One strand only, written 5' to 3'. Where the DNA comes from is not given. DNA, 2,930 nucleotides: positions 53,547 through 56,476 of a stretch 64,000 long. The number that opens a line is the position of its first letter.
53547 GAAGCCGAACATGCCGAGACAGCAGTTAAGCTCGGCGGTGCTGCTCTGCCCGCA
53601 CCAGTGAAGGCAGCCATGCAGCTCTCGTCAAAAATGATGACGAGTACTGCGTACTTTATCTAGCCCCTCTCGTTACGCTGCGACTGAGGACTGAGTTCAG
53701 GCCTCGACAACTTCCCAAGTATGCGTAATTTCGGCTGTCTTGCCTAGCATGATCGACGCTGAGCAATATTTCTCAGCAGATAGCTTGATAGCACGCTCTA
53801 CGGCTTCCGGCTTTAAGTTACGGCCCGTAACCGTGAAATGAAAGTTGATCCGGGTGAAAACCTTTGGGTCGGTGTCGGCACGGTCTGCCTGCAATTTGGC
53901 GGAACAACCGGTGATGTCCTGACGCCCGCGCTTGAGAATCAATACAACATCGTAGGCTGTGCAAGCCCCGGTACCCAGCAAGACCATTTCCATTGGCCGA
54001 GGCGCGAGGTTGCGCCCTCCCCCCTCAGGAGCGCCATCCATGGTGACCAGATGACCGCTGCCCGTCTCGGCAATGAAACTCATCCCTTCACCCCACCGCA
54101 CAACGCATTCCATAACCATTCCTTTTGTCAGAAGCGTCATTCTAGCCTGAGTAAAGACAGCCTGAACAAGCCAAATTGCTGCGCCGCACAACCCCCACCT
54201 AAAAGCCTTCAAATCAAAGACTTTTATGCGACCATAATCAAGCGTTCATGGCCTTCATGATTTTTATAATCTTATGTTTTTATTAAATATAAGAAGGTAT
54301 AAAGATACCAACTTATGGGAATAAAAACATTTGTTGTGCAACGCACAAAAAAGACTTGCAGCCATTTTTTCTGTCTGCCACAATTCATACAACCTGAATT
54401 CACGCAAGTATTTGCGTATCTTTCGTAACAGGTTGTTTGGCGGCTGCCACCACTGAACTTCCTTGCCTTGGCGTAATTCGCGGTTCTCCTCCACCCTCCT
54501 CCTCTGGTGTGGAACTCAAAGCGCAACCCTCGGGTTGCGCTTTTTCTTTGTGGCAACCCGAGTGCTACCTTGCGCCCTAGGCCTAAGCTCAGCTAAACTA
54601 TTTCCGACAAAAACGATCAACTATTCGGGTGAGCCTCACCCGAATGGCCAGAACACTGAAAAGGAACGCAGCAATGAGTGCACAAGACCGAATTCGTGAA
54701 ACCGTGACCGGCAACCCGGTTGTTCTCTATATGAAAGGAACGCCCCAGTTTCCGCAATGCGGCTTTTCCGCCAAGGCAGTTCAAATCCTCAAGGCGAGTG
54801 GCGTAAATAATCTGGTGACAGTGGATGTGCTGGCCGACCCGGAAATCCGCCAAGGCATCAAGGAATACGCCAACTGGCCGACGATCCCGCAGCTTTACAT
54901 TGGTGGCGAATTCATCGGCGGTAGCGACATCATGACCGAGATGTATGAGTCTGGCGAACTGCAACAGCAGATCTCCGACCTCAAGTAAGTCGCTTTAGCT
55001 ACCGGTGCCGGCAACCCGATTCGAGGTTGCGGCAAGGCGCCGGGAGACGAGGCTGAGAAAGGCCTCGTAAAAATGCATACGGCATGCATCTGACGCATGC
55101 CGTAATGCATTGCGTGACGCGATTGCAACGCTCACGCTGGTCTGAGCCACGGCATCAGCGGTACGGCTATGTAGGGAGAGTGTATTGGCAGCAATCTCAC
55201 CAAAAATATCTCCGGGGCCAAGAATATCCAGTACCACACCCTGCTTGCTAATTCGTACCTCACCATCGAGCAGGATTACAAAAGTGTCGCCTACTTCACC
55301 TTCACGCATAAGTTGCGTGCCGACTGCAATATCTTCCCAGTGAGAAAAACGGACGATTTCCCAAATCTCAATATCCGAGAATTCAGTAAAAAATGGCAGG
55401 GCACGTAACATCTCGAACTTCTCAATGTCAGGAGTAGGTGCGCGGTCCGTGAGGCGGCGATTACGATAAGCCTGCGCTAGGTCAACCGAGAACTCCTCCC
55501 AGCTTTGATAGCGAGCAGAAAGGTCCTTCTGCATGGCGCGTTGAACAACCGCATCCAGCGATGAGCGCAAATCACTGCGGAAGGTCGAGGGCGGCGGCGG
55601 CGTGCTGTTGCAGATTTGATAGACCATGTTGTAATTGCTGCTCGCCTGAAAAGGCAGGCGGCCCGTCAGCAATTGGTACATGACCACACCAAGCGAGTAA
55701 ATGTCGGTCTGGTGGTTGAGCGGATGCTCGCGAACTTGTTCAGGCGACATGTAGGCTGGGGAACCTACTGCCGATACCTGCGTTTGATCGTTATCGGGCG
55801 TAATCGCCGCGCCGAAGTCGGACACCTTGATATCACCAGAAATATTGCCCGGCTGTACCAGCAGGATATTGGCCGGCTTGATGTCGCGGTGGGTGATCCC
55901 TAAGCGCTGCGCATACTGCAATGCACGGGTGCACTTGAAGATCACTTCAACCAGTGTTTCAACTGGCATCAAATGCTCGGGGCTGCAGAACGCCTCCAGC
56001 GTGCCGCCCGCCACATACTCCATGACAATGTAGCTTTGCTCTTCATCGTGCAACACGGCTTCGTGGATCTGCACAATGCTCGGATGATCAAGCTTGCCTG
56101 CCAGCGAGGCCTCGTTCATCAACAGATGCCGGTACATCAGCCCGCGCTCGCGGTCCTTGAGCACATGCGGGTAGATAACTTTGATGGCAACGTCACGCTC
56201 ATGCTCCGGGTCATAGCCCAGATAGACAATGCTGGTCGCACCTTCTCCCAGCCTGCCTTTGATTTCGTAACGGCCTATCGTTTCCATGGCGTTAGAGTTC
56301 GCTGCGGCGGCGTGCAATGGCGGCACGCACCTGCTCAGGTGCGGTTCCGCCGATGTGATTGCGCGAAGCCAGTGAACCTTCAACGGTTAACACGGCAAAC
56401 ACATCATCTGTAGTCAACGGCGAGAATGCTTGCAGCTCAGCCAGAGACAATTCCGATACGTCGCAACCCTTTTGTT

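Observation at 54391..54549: Candidate trans-acting sRNA with tandem CCUCC anti-Shine-Dalgarno motifs and a strong intrinsic terminator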

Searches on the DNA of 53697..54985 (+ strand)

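Call 4: search_rna_families(source=window, start=54100, end=54700, threshold=evalue, max_evalue=10, show_alignments=5)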
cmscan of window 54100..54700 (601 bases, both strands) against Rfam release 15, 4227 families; matches with E-value up to 10: 9.
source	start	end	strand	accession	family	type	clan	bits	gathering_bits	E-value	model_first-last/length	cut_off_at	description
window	54483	54548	+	RF02278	Betaproteobacteria_toxic_sRNA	Gene; sRNA;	-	40.7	50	9.5e-07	1-64/64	no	Betaproteobacteria toxic small RNA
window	54518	54549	-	RF02503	Atu_C9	Gene; sRNA;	-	22.5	40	0.00075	157-192/192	no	Rhizobiales sRNA Atu_C9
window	54466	54569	+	RF01812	Pxr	Gene; sRNA;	-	21.1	80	0.22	1-109/109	no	Pxr regulatory sRNA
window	54518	54543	-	RF03957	mir-5856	Gene; miRNA;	-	18.1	90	0.6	1-70/70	no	mir-5856 microRNA precursor family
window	54148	54289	-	RF02653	StyR-143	Gene; sRNA;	-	16.3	176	0.77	1-144/144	no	Salmonella enterica Typhi npcRNA 143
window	54473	54547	+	RF02344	ar14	Gene; sRNA;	-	16.2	58.8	1.1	1-123/123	no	Alphaproteobacterial ar14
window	54249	54364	-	RF02973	Enterococcus-1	Gene; sRNA;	-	16.1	71.4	1.2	1-152/152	no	Enterococcus-1 RNA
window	54468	54567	+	RF02232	sX13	Gene; sRNA;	-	16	50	1.4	1-115/115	no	Xanthomonadaceae sRNA sX13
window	54477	54549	+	RF02869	ncS025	Gene; sRNA;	-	15.7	46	3.5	1-85/85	no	Burkholderia sRNA 25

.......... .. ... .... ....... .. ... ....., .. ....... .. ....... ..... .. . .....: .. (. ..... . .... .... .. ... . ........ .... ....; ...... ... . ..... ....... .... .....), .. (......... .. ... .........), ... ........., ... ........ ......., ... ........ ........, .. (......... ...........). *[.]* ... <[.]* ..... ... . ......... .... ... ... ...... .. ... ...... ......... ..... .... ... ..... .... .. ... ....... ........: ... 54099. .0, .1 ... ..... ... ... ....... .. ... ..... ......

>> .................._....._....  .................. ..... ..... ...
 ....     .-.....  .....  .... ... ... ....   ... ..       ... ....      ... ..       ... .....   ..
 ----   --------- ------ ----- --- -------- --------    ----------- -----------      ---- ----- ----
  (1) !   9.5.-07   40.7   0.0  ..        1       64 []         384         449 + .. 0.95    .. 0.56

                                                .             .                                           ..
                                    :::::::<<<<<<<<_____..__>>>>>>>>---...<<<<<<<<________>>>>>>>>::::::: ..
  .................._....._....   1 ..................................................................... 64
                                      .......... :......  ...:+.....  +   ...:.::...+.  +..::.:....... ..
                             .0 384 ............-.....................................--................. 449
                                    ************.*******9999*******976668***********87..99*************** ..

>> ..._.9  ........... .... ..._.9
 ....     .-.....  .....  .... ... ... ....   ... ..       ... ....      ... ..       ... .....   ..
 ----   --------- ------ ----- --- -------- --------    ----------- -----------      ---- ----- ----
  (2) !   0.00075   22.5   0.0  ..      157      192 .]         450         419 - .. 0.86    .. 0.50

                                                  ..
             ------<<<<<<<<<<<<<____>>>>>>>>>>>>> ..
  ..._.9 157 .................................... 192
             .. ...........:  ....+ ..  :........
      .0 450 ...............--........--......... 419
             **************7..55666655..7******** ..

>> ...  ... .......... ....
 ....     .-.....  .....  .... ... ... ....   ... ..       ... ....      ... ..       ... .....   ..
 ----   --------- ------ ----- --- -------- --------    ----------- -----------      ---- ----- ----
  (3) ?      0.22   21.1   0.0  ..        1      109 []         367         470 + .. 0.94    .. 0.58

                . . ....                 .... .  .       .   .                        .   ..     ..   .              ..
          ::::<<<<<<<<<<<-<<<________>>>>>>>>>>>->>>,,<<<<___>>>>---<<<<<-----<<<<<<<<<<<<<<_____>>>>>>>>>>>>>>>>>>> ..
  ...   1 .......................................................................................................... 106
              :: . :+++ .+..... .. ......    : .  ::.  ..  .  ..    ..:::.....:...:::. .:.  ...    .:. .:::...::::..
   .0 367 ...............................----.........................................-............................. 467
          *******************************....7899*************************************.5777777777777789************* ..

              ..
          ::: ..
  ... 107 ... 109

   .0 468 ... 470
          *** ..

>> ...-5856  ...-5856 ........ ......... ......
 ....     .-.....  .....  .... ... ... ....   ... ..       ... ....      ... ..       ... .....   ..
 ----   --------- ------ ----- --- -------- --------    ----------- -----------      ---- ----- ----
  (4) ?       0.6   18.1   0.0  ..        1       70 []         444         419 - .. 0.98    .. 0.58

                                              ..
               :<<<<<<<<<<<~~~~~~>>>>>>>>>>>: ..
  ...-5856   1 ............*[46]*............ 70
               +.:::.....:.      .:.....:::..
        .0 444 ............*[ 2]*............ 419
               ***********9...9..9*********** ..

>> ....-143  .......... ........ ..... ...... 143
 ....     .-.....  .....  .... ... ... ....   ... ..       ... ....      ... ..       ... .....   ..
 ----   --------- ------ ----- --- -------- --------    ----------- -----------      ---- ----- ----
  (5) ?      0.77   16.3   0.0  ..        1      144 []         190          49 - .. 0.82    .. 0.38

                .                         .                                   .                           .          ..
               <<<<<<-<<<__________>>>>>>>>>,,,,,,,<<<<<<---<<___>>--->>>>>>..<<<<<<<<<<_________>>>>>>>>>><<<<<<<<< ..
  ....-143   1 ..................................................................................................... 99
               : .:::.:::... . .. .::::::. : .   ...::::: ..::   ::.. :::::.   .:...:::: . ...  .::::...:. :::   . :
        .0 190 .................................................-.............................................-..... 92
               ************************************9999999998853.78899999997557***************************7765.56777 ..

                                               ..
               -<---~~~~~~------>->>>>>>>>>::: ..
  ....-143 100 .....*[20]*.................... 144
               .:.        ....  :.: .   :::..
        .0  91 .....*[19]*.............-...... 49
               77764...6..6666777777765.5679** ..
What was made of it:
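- Closest known: Xanthomonas sX13. Different: The Rfam match is not significant (16 bits, E = 1.4; call 4).
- Tried and rejected: Atu_C9, mir-5856, Pxr, ar14, sX13 and ncS025 match only the terminator hairpin or are not significant (call 4).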

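Call 28: search_rna_families(sources=[L092, L101, L102, L107, L116, L123, L125, L129, L136, L191, L089, L090, L100, L104, L150, L171, L207, L001], threshold=gathering)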
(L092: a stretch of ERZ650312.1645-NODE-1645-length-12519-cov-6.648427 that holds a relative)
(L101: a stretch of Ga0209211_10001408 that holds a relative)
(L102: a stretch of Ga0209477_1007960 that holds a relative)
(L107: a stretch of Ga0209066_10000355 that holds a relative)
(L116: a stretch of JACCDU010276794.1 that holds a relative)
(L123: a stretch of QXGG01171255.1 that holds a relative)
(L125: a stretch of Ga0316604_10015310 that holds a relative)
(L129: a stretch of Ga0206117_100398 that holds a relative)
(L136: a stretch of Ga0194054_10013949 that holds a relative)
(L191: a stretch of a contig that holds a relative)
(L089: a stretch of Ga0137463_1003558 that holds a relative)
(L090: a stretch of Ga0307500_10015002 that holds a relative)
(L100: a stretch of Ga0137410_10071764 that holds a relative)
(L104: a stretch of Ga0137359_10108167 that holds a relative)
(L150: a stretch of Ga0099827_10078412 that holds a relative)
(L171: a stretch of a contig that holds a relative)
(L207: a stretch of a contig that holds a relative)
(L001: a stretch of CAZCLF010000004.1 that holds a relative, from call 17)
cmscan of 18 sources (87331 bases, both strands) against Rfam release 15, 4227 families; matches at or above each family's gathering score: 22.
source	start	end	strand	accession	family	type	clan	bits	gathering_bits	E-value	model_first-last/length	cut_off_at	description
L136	1846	1918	-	RF00005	tRNA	Gene; tRNA;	CL00001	79.2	29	1.2e-15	1-71/71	no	tRNA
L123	2132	2204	+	RF00005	tRNA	Gene; tRNA;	CL00001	71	29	2.3e-13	1-71/71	no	tRNA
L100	1699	1761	-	RF02278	Betaproteobacteria_toxic_sRNA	Gene; sRNA;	-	70.5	50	4.5e-12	1-64/64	no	Betaproteobacteria toxic small RNA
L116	5111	5183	+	RF00005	tRNA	Gene; tRNA;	CL00001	70.1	29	4.1e-13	1-71/71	no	tRNA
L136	1746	1818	-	RF00005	tRNA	Gene; tRNA;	CL00001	69.7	29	5.2e-13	1-71/71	no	tRNA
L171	1359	1423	+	RF02278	Betaproteobacteria_toxic_sRNA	Gene; sRNA;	-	68.2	50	1.8e-11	1-64/64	no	Betaproteobacteria toxic small RNA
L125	1725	1788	-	RF02278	Betaproteobacteria_toxic_sRNA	Gene; sRNA;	-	66.4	50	4.8e-11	1-64/64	no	Betaproteobacteria toxic small RNA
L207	2893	2958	-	RF02278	Betaproteobacteria_toxic_sRNA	Gene; sRNA;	-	65.9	50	6.6e-11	1-64/64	no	Betaproteobacteria toxic small RNA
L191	3819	3886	-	RF02278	Betaproteobacteria_toxic_sRNA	Gene; sRNA;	-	65.8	50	7.1e-11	1-64/64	no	Betaproteobacteria toxic small RNA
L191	5180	5246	-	RF02278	Betaproteobacteria_toxic_sRNA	Gene; sRNA;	-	65.6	50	7.8e-11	1-64/64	no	Betaproteobacteria toxic small RNA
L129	3397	3462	+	RF02278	Betaproteobacteria_toxic_sRNA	Gene; sRNA;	-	64.5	50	1.4e-10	1-64/64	no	Betaproteobacteria toxic small RNA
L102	3445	3508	+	RF02278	Betaproteobacteria_toxic_sRNA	Gene; sRNA;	-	64.4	50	1.6e-10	1-64/64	no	Betaproteobacteria toxic small RNA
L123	3555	3622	-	RF02278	Betaproteobacteria_toxic_sRNA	Gene; sRNA;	-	63.5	50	2.6e-10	1-64/64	no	Betaproteobacteria toxic small RNA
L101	2734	2799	+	RF02278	Betaproteobacteria_toxic_sRNA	Gene; sRNA;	-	62.4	50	5e-10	1-64/64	no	Betaproteobacteria toxic small RNA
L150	93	158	-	RF02278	Betaproteobacteria_toxic_sRNA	Gene; sRNA;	-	61.9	50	6.4e-10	1-64/64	no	Betaproteobacteria toxic small RNA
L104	244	306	-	RF02278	Betaproteobacteria_toxic_sRNA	Gene; sRNA;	-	60.2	50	1.8e-09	1-64/64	no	Betaproteobacteria toxic small RNA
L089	1495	1557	+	RF02278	Betaproteobacteria_toxic_sRNA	Gene; sRNA;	-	59.2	50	3.1e-09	1-64/64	no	Betaproteobacteria toxic small RNA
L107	709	776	-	RF02278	Betaproteobacteria_toxic_sRNA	Gene; sRNA;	-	59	50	3.5e-09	1-64/64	no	Betaproteobacteria toxic small RNA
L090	1085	1147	+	RF02278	Betaproteobacteria_toxic_sRNA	Gene; sRNA;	-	59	50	3.5e-09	1-64/64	no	Betaproteobacteria toxic small RNA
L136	2040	2105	-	RF02278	Betaproteobacteria_toxic_sRNA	Gene; sRNA;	-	58.8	50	4e-09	1-64/64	no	Betaproteobacteria toxic small RNA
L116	3978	4046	+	RF02278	Betaproteobacteria_toxic_sRNA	Gene; sRNA;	-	58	50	6.4e-09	1-64/64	no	Betaproteobacteria toxic small RNA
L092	12304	12377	+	RF02278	Betaproteobacteria_toxic_sRNA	Gene; sRNA;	-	57.9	50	6.7e-09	1-64/64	no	Betaproteobacteria toxic small RNA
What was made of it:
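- On RF02278 Betaproteobacteria toxic sRNA / S17 family: All 17 tested metagenomic loci (18 copies) score 58-70 bits (call 28).
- All 17 tested loci pass Rfam's gathering score, with 18 copies at 58-70 bits (call 28).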

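Call 59: search_rna_families(sources=[L216, L209, L213, L215], threshold=evalue, max_evalue=0.1, show_alignments=2)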
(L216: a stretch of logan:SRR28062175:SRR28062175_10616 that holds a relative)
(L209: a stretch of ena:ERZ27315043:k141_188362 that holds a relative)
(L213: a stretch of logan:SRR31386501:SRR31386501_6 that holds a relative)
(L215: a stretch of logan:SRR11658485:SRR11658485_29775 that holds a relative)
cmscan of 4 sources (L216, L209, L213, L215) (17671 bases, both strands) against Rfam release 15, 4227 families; matches with E-value up to 0.1: 2.
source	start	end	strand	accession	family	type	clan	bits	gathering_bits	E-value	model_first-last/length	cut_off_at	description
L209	1563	1629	-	RF02278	Betaproteobacteria_toxic_sRNA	Gene; sRNA;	-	40.7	50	2.8e-05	1-64/64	no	Betaproteobacteria toxic small RNA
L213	1560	1626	-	RF02278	Betaproteobacteria_toxic_sRNA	Gene; sRNA;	-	38.3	50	0.00011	1-64/64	no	Betaproteobacteria toxic small RNA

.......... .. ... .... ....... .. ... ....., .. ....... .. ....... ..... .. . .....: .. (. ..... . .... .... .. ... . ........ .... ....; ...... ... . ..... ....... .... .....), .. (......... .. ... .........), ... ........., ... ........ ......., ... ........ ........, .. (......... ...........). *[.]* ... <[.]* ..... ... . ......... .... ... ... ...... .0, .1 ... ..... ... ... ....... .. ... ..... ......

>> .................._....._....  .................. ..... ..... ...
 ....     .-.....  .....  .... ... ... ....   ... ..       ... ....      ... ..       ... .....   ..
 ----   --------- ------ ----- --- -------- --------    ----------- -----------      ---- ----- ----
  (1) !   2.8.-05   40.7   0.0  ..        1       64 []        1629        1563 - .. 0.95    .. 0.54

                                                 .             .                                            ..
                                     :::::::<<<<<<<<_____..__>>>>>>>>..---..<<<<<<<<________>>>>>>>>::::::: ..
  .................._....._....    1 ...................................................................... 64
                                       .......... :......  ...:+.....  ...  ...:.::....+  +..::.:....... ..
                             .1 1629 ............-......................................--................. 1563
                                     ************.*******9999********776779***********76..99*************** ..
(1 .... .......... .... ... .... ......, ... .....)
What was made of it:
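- The score is below Rfam's curated cut-off (40.7 against 50 bits), in the window and in its clade (calls 4, 28, 59).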

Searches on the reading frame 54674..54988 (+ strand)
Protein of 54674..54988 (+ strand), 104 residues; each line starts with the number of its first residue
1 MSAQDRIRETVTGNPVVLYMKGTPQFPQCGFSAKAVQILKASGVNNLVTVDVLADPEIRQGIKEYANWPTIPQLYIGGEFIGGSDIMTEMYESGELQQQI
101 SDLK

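Call 17: find_related_loci(query=window:54674-54985:+, collection=genome_contigs, flank=3000)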
Query window:54674-54985:+ (104 aa) in genome_contigs; peptide patterns used: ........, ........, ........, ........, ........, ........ (x = any residue, [..] = any of these).
600 stretches matched a pattern (row limit reached: there are more); 582 encode a relative of the query (tblastn E <= 1e-3); the best 80 are kept; 80 distinct loci.
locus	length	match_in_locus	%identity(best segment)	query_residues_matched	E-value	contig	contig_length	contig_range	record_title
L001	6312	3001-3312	97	1-104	3e-67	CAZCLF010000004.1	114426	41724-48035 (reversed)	MAG TPA_asm: uncultured Rhodocyclaceae bacterium isolate SRP150892_co2_241 genome assembly, contig: NODE_142_length_1144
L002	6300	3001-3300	78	1-100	3e-54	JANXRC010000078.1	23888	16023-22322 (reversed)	MAG: Rhodocyclaceae bacterium isolate GL140_6_concoct_142 GL140_6_k141_588919, whole genome shotgun sequence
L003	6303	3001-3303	79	1-101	1e-53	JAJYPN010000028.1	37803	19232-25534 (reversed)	MAG: Proteobacteria bacterium isolate DS3.bin58 NODE_847_length_37803_cov_4.934176, whole genome shotgun sequence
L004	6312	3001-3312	75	1-104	2e-53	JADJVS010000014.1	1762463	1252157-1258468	MAG: Sulfuritalea sp. isolate Hjor_18-Q3-R7-51_MAXAC.006 tig00119763-10-17618800, whole genome shotgun sequence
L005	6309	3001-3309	77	1-103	1e-53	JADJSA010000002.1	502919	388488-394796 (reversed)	MAG: Candidatus Methylophosphatis haderslevensis isolate Hade_18-Q3-R52-61_BATAC.316 tig00002905-10-5026860, whole genom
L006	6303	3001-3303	77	1-101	6e-53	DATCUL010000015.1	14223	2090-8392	MAG TPA_asm: Methyloversatilis sp. isolate SMAG_U7357 k141_5711, whole genome shotgun sequence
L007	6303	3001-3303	80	1-101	1e-52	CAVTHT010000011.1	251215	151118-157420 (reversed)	MAG: uncultured beta proteobacterium isolate MFD05942.bin.2.9 genome assembly, contig: contig_44421, whole genome shotgu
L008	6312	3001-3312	75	1-104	1e-52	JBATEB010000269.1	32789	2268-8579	MAG: Burkholderiales bacterium isolate MFD10090_ilm_asm_bin12 k127_149345, whole genome shotgun sequence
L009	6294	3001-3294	77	1-98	2e-52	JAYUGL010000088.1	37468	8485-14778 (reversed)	MAG: Sterolibacteriaceae bacterium isolate GFS_8094 GFS_8094_87, whole genome shotgun sequence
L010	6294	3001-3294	77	1-98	6e-52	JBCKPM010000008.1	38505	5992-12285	Usitatibacteraceae bacterium isolate SLM_MC1B_68-O16 Node_8_length_38505_cov_85.191721, whole genome shotgun sequence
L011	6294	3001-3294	76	1-98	5e-52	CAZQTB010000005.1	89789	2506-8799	MAG TPA_asm: uncultured Rhodocyclaceae bacterium isolate SRP237561_co1_117 genome assembly, contig: NODE_329_length_8978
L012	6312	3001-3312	75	1-104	4e-52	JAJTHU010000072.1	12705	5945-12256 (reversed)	MAG: Nitrosomonadaceae bacterium isolate CoA8_M54.1 k141_3590349_flag_1_multi_12.0000_len_12705, whole genome shotgun se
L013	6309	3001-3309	78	1-103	3e-52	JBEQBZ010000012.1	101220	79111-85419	MAG: Methyloversatilis sp. isolate 05_S201.rosella_refine.71_0 NODE_54_length_101220_cov_6.808018:0-101220, whole genome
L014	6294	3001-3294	80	1-98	1e-51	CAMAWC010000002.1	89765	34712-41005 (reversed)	MAG: Bordetella parapertussis isolate MaH-09apr19-245 genome assembly, contig: MaH-09apr19-C372, whole genome shotgun se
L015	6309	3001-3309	73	1-103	1e-51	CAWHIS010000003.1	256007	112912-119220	MAG: uncultured beta proteobacterium isolate MFD02134.bin.1.167 genome assembly, contig: contig_10389, whole genome shot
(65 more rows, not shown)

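Call 21: find_encoding_contigs(protein=window:54674-54988:+, flank=3000, max_places=10)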
Protein window:54674-54988:+ (104 aa): 23 contigs read that carry it; 8 places shown.
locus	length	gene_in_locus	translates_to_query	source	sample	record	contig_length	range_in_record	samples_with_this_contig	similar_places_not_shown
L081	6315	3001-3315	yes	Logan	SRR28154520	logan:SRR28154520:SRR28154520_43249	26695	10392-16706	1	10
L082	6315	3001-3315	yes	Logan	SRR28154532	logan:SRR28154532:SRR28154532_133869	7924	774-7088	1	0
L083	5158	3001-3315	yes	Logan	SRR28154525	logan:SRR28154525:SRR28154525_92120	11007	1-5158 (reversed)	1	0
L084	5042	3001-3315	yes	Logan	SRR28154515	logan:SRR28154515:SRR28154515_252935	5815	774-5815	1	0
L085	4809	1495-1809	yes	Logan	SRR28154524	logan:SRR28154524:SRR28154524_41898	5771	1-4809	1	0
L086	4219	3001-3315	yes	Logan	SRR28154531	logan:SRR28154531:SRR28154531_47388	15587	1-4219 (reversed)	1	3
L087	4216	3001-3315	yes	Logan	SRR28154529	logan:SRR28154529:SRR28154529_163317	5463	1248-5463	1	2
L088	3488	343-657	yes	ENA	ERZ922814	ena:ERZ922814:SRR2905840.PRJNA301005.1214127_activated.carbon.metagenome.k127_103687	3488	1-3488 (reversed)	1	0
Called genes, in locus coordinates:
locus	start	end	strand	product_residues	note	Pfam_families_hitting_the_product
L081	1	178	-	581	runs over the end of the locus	PF00587:tRNA-synt_2b, PF04073:tRNA_edit, PF03129:HGTP_anticodon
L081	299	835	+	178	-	PF00293:NUDIX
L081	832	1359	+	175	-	PF08750:CNP1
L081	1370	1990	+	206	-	PF03232:COQ7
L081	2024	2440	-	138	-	PF02566:OsmC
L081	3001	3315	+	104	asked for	PF00462:Glutaredoxin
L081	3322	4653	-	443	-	PF00069:Pkinase, PF07714:PK_Tyr_Ser-Thr, PF03109:ABC1 (faint), PF00027:cNMP_binding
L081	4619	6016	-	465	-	PF00206:Lyase_1, PF14698:ASL_C2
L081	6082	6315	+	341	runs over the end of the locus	PF06580:His_kinase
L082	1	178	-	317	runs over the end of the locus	?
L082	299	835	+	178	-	PF00293:NUDIX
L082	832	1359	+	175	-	PF08750:CNP1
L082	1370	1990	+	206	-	PF03232:COQ7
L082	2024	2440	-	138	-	PF02566:OsmC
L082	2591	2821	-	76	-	-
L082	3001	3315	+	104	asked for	PF00462:Glutaredoxin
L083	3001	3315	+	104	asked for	PF00462:Glutaredoxin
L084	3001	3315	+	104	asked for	PF00462:Glutaredoxin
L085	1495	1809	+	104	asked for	PF00462:Glutaredoxin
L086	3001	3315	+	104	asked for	PF00462:Glutaredoxin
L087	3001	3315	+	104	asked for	PF00462:Glutaredoxin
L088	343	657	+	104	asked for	PF00462:Glutaredoxin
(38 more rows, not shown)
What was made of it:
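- Automatic gene callers annotated the 76-aa ORF in two public contigs (call 21).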

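Call 53: search_protein_families(library=pfam, proteins=[window:54674-54985:+])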
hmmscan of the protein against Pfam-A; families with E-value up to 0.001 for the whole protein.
window:54674-54985:+ (104 aa): 1 family
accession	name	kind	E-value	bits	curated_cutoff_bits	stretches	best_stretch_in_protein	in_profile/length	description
PF00462.30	Glutaredoxin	-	4.9e-22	78.3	22.9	1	16-81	1-60/60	Glutaredoxin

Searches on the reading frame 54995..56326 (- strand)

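Call 53: search_protein_families(library=pfam, proteins=[window:54995-56326:-])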
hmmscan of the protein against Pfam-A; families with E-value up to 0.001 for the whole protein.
window:54995-56326:- (443 aa): 4 families
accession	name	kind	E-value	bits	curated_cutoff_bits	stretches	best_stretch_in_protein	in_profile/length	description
PF00069.31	Pkinase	-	2.3e-49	168.6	31.7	1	20-273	1-252/263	Protein kinase domain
PF07714.23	PK_Tyr_Ser-Thr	-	2.3e-34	119.3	23.1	1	22-272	3-248/258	Protein tyrosine and serine/threonine kinase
PF00027.35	cNMP_binding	-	2.1e-13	50.5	27.5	1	336-410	7-84/89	Cyclic nucleotide-binding domain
PF03109.22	ABC1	-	9.6e-07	28.6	22.9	0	97-181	142-221/244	ABC1 atypical kinase-like domain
